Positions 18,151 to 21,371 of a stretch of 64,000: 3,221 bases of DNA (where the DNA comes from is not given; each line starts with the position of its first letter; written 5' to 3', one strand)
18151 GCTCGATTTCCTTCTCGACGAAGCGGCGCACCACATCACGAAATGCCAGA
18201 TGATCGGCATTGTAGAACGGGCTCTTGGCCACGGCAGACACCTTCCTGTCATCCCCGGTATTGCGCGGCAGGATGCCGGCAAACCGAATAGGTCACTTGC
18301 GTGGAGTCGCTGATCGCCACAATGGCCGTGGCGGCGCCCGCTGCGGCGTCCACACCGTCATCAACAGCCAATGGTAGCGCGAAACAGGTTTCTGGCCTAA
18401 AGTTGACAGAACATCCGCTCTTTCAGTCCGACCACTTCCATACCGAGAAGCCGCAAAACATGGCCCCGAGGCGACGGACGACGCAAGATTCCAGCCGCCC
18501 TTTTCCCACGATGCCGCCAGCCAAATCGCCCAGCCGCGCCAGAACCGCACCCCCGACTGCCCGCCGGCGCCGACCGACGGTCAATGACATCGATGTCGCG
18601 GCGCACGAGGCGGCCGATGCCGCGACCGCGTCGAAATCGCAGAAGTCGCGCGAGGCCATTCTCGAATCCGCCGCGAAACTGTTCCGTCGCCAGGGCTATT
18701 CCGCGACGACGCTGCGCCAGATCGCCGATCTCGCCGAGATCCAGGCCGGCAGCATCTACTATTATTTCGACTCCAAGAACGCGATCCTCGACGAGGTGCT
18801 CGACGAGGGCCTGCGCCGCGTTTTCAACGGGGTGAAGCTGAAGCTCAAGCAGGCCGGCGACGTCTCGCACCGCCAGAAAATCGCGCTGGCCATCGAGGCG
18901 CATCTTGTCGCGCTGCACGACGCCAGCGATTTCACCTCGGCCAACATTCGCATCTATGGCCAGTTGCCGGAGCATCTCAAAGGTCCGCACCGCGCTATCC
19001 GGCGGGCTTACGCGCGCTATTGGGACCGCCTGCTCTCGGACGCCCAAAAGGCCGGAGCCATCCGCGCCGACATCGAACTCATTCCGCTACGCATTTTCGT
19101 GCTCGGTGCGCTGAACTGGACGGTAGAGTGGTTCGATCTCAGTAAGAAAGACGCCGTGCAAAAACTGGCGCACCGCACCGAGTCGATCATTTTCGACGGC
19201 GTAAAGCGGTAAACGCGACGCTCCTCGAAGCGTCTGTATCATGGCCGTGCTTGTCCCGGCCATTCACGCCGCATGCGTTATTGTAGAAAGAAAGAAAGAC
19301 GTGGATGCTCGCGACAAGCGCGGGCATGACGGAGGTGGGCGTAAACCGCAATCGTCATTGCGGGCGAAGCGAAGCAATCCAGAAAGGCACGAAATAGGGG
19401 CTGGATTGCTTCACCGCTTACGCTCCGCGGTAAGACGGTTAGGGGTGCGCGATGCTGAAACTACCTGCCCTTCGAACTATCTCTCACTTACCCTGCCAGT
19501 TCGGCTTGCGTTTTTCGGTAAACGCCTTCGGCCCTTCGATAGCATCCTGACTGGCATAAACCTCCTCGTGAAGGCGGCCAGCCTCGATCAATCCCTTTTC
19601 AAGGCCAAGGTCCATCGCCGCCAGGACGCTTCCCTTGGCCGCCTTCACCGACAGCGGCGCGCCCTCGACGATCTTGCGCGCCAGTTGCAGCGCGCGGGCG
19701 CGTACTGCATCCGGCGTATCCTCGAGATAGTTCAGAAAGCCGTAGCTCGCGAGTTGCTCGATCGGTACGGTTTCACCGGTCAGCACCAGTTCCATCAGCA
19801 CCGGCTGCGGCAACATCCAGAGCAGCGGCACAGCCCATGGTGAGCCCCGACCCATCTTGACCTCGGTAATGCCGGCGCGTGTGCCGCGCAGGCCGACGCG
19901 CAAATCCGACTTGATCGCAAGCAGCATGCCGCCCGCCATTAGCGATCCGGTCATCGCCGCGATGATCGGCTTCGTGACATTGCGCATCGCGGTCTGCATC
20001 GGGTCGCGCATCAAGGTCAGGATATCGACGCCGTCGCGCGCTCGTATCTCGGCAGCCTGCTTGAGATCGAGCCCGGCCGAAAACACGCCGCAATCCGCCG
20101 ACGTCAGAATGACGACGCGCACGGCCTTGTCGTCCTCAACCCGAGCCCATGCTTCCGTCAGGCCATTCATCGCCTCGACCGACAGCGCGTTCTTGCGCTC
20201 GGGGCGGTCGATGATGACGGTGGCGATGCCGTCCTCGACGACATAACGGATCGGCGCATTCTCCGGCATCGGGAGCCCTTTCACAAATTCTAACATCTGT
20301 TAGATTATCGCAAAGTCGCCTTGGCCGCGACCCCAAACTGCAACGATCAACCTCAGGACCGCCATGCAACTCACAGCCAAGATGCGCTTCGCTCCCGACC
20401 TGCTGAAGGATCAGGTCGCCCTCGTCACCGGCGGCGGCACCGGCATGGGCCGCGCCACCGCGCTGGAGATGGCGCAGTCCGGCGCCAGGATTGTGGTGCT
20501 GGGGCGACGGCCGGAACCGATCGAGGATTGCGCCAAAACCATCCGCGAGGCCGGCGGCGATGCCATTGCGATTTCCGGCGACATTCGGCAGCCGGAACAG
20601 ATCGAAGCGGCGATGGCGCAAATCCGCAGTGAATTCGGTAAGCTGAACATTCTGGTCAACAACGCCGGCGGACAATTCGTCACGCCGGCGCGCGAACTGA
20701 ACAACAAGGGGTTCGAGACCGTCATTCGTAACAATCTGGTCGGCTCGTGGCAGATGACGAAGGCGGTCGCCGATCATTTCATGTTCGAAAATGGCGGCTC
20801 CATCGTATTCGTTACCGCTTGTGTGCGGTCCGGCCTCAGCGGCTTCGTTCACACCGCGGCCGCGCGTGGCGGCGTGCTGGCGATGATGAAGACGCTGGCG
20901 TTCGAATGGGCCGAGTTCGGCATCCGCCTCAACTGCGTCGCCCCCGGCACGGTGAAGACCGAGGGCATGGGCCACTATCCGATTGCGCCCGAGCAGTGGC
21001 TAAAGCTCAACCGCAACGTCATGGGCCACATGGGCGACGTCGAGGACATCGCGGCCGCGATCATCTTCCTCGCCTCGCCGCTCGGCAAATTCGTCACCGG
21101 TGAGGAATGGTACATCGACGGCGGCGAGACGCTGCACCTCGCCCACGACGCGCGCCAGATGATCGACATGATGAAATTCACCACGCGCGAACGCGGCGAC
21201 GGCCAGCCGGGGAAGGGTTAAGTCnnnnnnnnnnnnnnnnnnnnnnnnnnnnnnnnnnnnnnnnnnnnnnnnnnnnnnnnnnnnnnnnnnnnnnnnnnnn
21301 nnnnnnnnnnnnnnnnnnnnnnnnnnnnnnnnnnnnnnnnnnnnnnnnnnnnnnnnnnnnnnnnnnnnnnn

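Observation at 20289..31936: Unrecognised 16-bp palindromic operator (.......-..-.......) links at least nine acyl-CoA genes or operons into one apparent regulon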

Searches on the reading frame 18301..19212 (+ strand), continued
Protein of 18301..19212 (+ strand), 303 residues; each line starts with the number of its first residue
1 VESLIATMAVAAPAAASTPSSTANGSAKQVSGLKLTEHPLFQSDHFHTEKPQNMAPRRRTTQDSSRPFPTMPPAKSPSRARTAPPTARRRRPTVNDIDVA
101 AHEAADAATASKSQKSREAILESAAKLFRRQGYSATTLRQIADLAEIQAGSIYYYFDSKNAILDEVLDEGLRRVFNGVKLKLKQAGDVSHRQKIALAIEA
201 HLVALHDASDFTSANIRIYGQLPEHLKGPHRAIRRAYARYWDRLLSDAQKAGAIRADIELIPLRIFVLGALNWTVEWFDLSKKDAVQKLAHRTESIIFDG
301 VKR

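Call 35: find_encoding_contigs(protein=P0055, flank=10000, max_places=1)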
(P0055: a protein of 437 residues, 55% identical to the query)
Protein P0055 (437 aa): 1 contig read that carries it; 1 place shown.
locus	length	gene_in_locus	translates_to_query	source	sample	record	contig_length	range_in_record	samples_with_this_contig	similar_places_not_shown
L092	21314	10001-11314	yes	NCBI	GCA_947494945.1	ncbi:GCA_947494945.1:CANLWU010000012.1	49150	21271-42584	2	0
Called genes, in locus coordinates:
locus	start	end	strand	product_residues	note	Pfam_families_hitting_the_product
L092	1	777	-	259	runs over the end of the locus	PF00378:ECH_1, PF16113:ECH_2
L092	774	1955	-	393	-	PF02771:Acyl-CoA_dh_N, PF02770:Acyl-CoA_dh_M, PF00441:Acyl-CoA_dh_1, PF08028:Acyl-CoA_dh_2 (weak)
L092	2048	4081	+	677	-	PF00724:Oxidored_FMN, PF03486:HI0933_like (weak), PF07992:Pyr_redox_2, PF13738:Pyr_redox_3 (faint), PF00070:Pyr_redox (faint), PF01266:DAO (weak), PF12831:FAD_oxidored, PF13450:NAD_binding_8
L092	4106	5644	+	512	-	PF00501:AMP-binding, PF13193:AMP-binding_C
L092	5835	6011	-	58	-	-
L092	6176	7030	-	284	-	PF01370:Epimerase (weak), PF02254:TrkA_N, PF05368:NmrA, PF13460:NAD_binding_10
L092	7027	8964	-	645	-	PF16177:ACAS_N, PF00501:AMP-binding, PF13193:AMP-binding_C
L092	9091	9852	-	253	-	PF00106:adh_short, PF08659:KR, PF01370:Epimerase (weak), PF13561:adh_short_C2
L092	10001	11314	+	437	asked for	PF00440:TetR_N, PF08359:TetR_C_4 (faint), PF17932:TetR_C_24, PF21597:TetR_C_43 (faint), PF00440:TetR_N, PF17932:TetR_C_24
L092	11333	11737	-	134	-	PF13622:4HBT_3, PF03061:4HBT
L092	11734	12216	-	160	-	PF03061:4HBT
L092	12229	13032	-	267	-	PF00378:ECH_1, PF16113:ECH_2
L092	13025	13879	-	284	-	PF00106:adh_short, PF08659:KR, PF13561:adh_short_C2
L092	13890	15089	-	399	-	PF02771:Acyl-CoA_dh_N, PF02770:Acyl-CoA_dh_M, PF00441:Acyl-CoA_dh_1, PF08028:Acyl-CoA_dh_2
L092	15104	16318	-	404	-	PF02771:Acyl-CoA_dh_N, PF02770:Acyl-CoA_dh_M, PF00441:Acyl-CoA_dh_1, PF08028:Acyl-CoA_dh_2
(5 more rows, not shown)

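Call 36: find_encoding_contigs(protein=P0097, flank=10000, max_places=1)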
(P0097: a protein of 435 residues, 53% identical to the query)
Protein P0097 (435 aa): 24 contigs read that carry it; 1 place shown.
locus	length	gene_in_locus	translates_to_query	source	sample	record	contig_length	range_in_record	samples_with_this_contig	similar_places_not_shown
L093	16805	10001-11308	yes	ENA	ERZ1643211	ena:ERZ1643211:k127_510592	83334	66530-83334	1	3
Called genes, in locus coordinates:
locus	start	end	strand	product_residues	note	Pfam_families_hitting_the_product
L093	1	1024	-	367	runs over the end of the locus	PF02515:CoA_transf_3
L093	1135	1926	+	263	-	PF00378:ECH_1, PF16113:ECH_2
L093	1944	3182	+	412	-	PF00108:Thiolase_N, PF00109:ketoacyl-synt (weak), PF02803:Thiolase_C (weak), PF22691:Thiolase_C_1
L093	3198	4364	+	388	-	PF02771:Acyl-CoA_dh_N, PF02770:Acyl-CoA_dh_M, PF00441:Acyl-CoA_dh_1, PF08028:Acyl-CoA_dh_2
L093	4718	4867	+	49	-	PF13193:AMP-binding_C (weak)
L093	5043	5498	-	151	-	PF13622:4HBT_3 (weak), PF03061:4HBT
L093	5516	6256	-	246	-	PF12833:HTH_18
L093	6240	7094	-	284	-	PF05368:NmrA, PF13460:NAD_binding_10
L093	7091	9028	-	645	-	PF16177:ACAS_N, PF00501:AMP-binding, PF13193:AMP-binding_C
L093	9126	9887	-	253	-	PF00106:adh_short, PF08659:KR, PF01370:Epimerase (weak), PF13561:adh_short_C2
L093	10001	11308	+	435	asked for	PF00440:TetR_N, PF17932:TetR_C_24, PF21597:TetR_C_43 (faint), PF00440:TetR_N, PF17932:TetR_C_24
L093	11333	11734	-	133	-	PF13622:4HBT_3, PF03061:4HBT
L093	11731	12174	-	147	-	PF03061:4HBT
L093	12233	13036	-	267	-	PF00378:ECH_1, PF16113:ECH_2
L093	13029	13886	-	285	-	PF00106:adh_short, PF08659:KR, PF13561:adh_short_C2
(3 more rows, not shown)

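Call 37: find_encoding_contigs(protein=P0115, flank=10000, max_places=1)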
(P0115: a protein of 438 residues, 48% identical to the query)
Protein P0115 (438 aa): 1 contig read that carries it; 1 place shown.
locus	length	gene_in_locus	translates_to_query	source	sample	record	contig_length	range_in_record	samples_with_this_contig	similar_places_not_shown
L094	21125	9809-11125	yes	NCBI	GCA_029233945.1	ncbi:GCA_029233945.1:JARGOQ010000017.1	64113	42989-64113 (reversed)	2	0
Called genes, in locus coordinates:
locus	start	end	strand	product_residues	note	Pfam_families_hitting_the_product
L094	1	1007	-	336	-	PF00528:BPD_transp_1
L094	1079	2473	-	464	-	PF13379:NMT1_2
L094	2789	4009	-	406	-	PF13379:NMT1_2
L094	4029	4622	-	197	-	PF00072:Response_reg, PF03861:ANTAR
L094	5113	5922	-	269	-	PF00378:ECH_1, PF16113:ECH_2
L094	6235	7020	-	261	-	PF00106:adh_short, PF08659:KR (weak), PF13561:adh_short_C2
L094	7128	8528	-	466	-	PF00501:AMP-binding (weak), PF14535:AMP-binding_C_2 (weak)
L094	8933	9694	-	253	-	PF00106:adh_short, PF08659:KR, PF13561:adh_short_C2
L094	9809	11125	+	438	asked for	PF00440:TetR_N, PF08359:TetR_C_4 (faint), PF17932:TetR_C_24, PF00440:TetR_N, PF17932:TetR_C_24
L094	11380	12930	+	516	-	PF00501:AMP-binding, PF13193:AMP-binding_C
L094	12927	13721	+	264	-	PF00106:adh_short, PF08659:KR, PF13561:adh_short_C2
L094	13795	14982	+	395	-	PF13433:Peripla_BP_5, PF13458:Peripla_BP_6, PF01094:ANF_receptor (weak)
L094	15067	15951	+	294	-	PF02653:BPD_transp_2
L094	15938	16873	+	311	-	PF02653:BPD_transp_2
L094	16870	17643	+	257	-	PF00005:ABC_tran, PF13304:AAA_21 (faint), PF12399:BCA_ABC_TP_C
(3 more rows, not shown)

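Call 57: predict_structure(alignment_id=A2)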
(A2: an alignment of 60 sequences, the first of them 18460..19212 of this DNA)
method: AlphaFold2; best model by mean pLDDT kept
length: 250 residues; sequences in the alignment: 60
mean_pLDDT: 80.4   pTM: 0.71
mean pLDDT of the five models: 80.4, 79.5, 79.3, 78.9, 77.0
residues with pLDDT >= 90: 139; 70-90: 46; 50-70: 22; < 50: 43
segments of 3 or more residues with pLDDT < 50: 1-42
pLDDT, mean of each block of 10 residues (from residue 1): 41 42 38 40 51 66 95 94 97 95 96 94 96 95 94 85 87 92 96 97 94 89 70 85 82
secondary structure, 60 per line:
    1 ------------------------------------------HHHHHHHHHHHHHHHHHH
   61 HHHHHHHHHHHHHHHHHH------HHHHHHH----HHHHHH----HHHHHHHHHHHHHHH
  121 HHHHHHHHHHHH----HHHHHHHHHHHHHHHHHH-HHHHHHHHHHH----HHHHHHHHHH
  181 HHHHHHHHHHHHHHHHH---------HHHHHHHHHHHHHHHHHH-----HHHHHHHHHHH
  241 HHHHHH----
elements in order: H43-78 H85-91 H96-101 H106-132 H137-154 H156-166 H171-197 H207-224 H230-246

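Call 60: fold_search(model_id=the predicted structure, library=pdb)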
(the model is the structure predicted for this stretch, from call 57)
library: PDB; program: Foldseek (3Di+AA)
matches with E <= 10: 895; with E <= 0.001: 462
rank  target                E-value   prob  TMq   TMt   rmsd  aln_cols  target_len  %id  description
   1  3vpr_A                4.2e-09  1.00  0.66  0.85   2.6       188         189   23  Crystal Structure of a TetR Family Transcriptional Regulator PfmR from Thermus thermophilus HB8 (released 2012-07-11)
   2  8sua                  1.0e-08  1.00  0.64  0.79   3.0       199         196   23  Structure of M. baixiangningiae DarR-ligand complex (released 2023-11-01)
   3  3vpr_B                1.4e-08  1.00  0.64  0.84   2.8       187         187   24  Crystal Structure of a TetR Family Transcriptional Regulator PfmR from Thermus thermophilus HB8 (released 2012-07-11)
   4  4mo7                  2.4e-08  1.00  0.60  0.77   3.9       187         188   27  Crystal structure of superantigen PfiT (released 2014-02-05)
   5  8sva_T                2.5e-08  1.00  0.63  0.78   3.3       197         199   23  Structure of the Rhodococcus sp. USK13 DarR-20 bp DNA complex (released 2023-11-01)
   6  3vpr_C                2.7e-08  1.00  0.64  0.85   2.7       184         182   23  Crystal Structure of a TetR Family Transcriptional Regulator PfmR from Thermus thermophilus HB8 (released 2012-07-11)
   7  8t5y                  2.9e-08  1.00  0.62  0.76   3.6       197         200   24  Structure of Rhodococcus sp. USK13 DarR(K44A)-cAMP complex (released 2023-11-01)
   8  3vpr_D                3.4e-08  1.00  0.64  0.84   2.5       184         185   23  Crystal Structure of a TetR Family Transcriptional Regulator PfmR from Thermus thermophilus HB8 (released 2012-07-11)
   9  3whb_A                4.5e-08  1.00  0.62  0.80   3.4       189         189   21  Crystal structure of FadR from Bacillus subtilis, a transcriptional regulator involved in the regulation of fatty acid (released 2014-03-19)
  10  3whb_B                6.8e-08  1.00  0.64  0.83   3.3       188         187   20  Crystal structure of FadR from Bacillus subtilis, a transcriptional regulator involved in the regulation of fatty acid (released 2014-03-19)
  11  8suk_A                7.8e-08  1.00  0.63  0.78   3.2       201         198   24  Structure of Rhodococcus sp. USK13 DarR-c-di-AMP complex (released 2023-11-01)
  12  5gpc_A                8.6e-08  1.00  0.64  0.82   3.5       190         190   18  Structural analysis of fatty acid degradation regulator FadR from Bacillus halodurans (released 2017-03-01)
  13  4mxm_A                8.6e-08  1.00  0.60  0.73   3.3       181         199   29  Crystal structure of superantigen pfit (released 2014-09-17)
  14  2ibd_A                9.0e-08  1.00  0.65  0.83   2.9       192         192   26  Crystal structure of Probable transcriptional regulatory protein RHA5900 (released 2006-10-10)
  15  8sva_A                1.0e-07  1.00  0.63  0.78   3.3       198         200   23  Structure of the Rhodococcus sp. USK13 DarR-20 bp DNA complex (released 2023-11-01)
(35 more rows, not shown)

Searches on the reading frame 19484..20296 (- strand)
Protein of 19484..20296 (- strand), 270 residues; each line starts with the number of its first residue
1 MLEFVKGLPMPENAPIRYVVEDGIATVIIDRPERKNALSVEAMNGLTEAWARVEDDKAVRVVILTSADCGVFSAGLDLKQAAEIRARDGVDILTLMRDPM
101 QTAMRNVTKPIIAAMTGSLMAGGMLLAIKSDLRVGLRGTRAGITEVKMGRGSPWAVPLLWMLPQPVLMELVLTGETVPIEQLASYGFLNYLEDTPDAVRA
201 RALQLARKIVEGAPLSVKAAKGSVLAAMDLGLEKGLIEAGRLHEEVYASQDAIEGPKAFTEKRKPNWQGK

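Call 6: search_protein_families(library=pfam, proteins=[window:19484-20296:-])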
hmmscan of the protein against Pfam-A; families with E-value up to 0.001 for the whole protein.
window:19484-20296:- (270 aa): 2 families
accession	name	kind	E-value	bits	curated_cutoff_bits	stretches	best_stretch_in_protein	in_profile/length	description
PF00378.25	ECH_1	-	5.4e-41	141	27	1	21-269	3-250/251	Enoyl-CoA hydratase/isomerase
PF16113.10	ECH_2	-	1e-21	78.2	27.2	1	25-151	2-130/335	Enoyl-CoA hydratase/isomerase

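Call 19: search_protein_families(library=ncbifam, proteins=[window:19484-20296:-], max_evalue=1e-10)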
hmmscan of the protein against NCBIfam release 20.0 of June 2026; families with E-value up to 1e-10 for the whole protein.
window:19484-20296:- (270 aa): 61 families (the best 25 are shown)
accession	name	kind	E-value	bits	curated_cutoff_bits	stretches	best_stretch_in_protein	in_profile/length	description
NF051848.1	EnCoAHydtEchA19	equivalog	5.5e-50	170.3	400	1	23-270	9-258/258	enoyl-CoA hydratase EchA19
NF006100.0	PRK08252.1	subfamily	3.9e-47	161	282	1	17-270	6-254/254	crotonase/enoyl-CoA hydratase family protein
NF005864.0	PRK07799.1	equivalog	2e-44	151.8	316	1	24-269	18-265/266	crotonase/enoyl-CoA hydratase family protein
NF042430.2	EnCoAhydt_DpgD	equivalog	2.5e-41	141.8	400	1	20-269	3-257/258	enoyl-CoA-hydratase DpgD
NF006007.0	PRK08138.1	subfamily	6.5e-38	130.6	355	1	20-270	14-261/261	enoyl-CoA hydratase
NF004796.0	PRK06144.1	subfamily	5.3e-37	127.7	272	1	13-270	7-262/262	enoyl-CoA hydratase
NF005802.0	PRK07657.1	equivalog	1.2e-36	126.6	363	1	19-270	9-260/260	enoyl-CoA hydratase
NF007239.0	PRK09674.1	equivalog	3.3e-36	125.1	371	1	20-270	10-257/257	2,3-dehydroadipyl-CoA hydratase PaaF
NF004781.0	PRK06127.1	subfamily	1.8e-34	119.6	291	1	17-270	14-269/269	enoyl-CoA hydratase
NF002936.2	PRK03580.1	equivalog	3e-34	118.5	500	1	21-270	10-261/261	crotonobetainyl-CoA hydratase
NF005803.0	PRK07658.1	equivalog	2.2e-33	115.7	313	1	16-270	4-257/257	enoyl-CoA hydratase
NF006008.0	PRK08139.1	equivalog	2.5e-33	115.7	313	1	16-269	13-265/266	enoyl-CoA hydratase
NF005073.0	PRK06495.1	subfamily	6.3e-33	114.1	296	1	17-269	7-256/257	enoyl-CoA hydratase/isomerase family protein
NF046063.1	oxepin_alt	equivalog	1.3e-32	113.3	300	1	21-266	7-254/254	oxepin-CoA hydrolase, alternative type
NF008506.0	PRK11423.1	equivalog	1.6e-32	113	257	1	16-270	6-261/261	methylmalonyl-CoA decarboxylase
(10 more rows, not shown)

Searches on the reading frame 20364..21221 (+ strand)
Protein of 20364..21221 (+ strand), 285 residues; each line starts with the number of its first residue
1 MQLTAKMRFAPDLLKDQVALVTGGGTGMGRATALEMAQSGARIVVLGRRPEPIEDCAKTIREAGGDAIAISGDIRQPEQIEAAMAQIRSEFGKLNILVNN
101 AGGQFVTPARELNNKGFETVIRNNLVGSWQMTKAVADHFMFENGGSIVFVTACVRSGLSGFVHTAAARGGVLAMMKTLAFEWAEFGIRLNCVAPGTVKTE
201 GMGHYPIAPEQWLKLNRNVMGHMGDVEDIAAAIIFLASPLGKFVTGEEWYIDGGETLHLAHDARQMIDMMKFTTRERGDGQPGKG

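Call 6: search_protein_families(library=pfam, proteins=[window:20364-21221:+])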
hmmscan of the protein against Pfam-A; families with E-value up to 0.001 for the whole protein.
window:20364-21221:+ (285 aa): 3 families
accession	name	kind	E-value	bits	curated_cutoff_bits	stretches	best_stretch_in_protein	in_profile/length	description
PF13561.12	adh_short_C2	-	2.1e-50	171.9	27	1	26-254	6-234/236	Enoyl-(Acyl carrier protein) reductase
PF00106.31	adh_short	-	1.1e-48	165.8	26.6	1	17-201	1-186/195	short chain dehydrogenase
PF08659.16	KR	-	2.9e-14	53.8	22.6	1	19-137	3-125/180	KR domain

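Call 19: search_protein_families(library=ncbifam, proteins=[window:20364-21221:+], max_evalue=1e-10)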
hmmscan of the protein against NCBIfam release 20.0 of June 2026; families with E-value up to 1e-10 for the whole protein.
window:20364-21221:+ (285 aa): 198 families (the best 25 are shown)
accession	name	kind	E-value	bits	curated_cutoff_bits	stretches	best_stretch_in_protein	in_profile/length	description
NF005752.0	PRK07576.1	subfamily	1.2e-56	192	321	1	14-271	7-266/271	SDR family oxidoreductase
NF005811.0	PRK07677.1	equivalog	4.2e-53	180.5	318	1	15-258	2-250/254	2,4-dienoyl-CoA reductase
NF005559.1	PRK07231.1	subfamily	3.8e-52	177.3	215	1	14-256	2-248/249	glucose 1-dehydrogenase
NF004791.0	PRK06138.1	equivalog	1.6e-51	175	312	1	14-256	3-250/252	SDR family oxidoreductase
NF004774.0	PRK06114.1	equivalog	2.3e-49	168.1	360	1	14-254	14-258/262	SDR family oxidoreductase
NF004778.0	PRK06124.1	equivalog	6.8e-49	166.6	303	1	14-258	9-255/256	SDR family oxidoreductase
NF004818.0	PRK06172.1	equivalog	1e-48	165.9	336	1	14-256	5-251/253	SDR family oxidoreductase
NF009466.0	PRK12826.1-2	subfamily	1.2e-48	165.7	222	1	16-256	3-245/248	3-oxoacyl-ACP reductase FabG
NF005681.0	PRK07478.1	subfamily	1.6e-48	165.3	267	1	13-256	3-250/254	SDR family oxidoreductase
NF009468.0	PRK12826.1-4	equivalog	2e-48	165.3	318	1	14-258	5-250/256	SDR family oxidoreductase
NF006070.0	PRK08213.1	subfamily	3e-48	164.6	279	1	14-256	10-257/259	gluconate 5-dehydrogenase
NF004203.0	PRK05653.2-4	subfamily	4.8e-48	163.8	313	1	14-257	4-258/260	3-oxoacyl-ACP reductase FabG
TIGR01830.1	3oxo_ACP_reduc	equivalog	4.7e-47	160.7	297.75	1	19-254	1-237/239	3-oxoacyl-[acyl-carrier-protein] reductase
NF004198.0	PRK05653.1-3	equivalog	1.5e-46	158.9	296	1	13-256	4-247/248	3-oxoacyl-ACP reductase FabG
NF052558.1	MBtsdlDhBudC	equivalog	8e-46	156.6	270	1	15-256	2-242/250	meso-2,3-butanediol dehydrogenase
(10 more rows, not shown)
